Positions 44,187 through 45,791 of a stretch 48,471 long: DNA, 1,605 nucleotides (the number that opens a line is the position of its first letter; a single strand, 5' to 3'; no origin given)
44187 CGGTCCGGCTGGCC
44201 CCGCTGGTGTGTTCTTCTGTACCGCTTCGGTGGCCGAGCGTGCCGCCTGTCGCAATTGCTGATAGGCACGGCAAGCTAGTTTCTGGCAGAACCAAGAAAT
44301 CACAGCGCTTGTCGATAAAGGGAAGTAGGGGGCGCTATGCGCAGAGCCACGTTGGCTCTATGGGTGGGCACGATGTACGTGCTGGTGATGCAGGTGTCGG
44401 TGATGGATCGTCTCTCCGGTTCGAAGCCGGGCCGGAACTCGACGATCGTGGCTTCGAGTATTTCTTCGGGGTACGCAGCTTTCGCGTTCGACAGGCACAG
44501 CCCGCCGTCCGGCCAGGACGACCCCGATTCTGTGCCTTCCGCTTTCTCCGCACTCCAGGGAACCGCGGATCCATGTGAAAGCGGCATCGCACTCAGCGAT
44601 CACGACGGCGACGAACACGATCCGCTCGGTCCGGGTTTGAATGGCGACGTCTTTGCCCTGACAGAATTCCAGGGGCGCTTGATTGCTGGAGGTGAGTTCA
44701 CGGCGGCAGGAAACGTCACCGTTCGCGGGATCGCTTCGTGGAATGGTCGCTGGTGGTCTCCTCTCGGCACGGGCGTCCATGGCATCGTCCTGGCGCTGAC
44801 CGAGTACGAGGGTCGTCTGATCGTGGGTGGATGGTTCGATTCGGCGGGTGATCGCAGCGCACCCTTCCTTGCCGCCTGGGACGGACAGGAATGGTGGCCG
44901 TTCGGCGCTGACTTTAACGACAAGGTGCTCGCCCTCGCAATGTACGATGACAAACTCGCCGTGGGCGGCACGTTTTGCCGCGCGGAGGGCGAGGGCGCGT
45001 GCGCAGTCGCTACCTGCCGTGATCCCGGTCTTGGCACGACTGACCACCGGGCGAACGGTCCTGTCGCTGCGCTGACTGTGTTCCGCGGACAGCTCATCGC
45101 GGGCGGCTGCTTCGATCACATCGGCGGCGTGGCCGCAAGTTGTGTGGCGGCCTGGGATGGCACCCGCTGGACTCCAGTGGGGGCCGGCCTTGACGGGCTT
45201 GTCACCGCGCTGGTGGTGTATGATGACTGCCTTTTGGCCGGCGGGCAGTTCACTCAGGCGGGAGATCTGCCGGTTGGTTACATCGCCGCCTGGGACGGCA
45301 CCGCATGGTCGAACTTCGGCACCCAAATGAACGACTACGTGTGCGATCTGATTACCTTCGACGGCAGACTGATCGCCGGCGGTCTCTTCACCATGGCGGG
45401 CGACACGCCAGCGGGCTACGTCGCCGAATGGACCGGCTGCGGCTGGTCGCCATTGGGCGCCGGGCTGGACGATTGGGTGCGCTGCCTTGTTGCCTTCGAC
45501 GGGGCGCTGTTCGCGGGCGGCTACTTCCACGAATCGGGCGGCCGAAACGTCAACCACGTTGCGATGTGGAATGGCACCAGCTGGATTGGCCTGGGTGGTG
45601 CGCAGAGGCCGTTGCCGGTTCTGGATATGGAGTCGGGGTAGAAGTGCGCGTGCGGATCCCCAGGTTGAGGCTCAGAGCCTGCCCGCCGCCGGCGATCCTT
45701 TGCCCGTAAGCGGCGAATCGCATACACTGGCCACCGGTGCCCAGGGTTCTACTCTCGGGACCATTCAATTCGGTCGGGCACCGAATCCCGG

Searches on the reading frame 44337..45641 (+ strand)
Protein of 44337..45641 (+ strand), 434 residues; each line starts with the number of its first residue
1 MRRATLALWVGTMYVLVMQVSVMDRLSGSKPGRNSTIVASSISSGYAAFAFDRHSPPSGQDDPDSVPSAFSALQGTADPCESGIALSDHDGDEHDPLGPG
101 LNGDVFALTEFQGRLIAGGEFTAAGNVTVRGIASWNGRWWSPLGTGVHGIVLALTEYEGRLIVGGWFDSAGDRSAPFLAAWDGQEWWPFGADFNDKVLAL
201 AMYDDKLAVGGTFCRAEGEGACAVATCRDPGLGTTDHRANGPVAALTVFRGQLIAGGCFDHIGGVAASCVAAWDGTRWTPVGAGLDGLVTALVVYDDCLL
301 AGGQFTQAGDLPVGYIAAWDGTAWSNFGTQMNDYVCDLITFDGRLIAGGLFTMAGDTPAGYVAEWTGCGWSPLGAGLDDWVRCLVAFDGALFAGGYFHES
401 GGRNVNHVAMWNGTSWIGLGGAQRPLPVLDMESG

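Call 30: search_protein_families(library=pfam, proteins=[window:44337-45641:+], max_evalue=0.001)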
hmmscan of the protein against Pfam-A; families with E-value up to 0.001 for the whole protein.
window:44337-45641:+ (434 aa): 2 families
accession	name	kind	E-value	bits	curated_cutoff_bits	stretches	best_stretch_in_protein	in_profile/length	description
PF17164.10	DUF5122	-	7.9e-10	39.3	27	0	159-179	4-24/36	Domain of unknown function (DUF5122) beta-propeller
PF12768.13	Rax2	-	6.9e-07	29.3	28.8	0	240-308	23-96/254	Rax2 C-terminal beta propeller domain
